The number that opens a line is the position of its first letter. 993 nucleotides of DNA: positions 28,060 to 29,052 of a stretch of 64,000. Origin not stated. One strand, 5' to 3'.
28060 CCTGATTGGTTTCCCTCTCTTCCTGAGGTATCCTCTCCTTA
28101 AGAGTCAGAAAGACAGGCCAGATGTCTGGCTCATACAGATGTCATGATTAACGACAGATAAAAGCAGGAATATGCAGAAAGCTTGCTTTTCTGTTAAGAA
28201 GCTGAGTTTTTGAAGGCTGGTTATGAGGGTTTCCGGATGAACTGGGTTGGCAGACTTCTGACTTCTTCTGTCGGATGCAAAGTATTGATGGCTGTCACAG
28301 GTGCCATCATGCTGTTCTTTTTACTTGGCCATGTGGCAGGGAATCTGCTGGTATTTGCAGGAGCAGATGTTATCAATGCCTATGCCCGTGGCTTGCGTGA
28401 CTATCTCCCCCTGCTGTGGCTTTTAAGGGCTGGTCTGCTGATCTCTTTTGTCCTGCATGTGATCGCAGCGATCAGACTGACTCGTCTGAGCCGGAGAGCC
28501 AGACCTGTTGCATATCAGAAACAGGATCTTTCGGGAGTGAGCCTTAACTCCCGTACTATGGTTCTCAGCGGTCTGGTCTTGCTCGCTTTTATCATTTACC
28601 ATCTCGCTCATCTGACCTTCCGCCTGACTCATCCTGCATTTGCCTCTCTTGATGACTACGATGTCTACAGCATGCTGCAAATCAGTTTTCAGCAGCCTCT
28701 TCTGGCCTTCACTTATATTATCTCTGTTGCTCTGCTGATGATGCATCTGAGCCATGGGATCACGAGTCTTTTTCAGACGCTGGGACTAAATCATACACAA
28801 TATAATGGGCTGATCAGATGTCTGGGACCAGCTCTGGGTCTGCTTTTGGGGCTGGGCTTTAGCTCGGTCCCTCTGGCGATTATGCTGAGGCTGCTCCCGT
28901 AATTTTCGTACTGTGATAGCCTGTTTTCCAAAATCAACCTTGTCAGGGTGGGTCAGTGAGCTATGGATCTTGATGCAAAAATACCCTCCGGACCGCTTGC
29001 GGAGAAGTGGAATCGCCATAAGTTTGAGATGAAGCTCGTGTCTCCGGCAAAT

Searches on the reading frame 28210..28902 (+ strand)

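Call 20: search_protein_families(library=pfam, proteins=[window:28210-28902:+], max_evalue=0.0001)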
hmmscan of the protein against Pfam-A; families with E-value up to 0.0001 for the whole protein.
window:28210-28902:+ (230 aa): 1 family
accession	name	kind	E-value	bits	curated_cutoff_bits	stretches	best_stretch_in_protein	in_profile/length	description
PF01127.27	Sdh_cyt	-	2.5e-06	28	25.8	0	113-193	22-97/122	Succinate dehydrogenase/Fumarate reductase transmembrane subunit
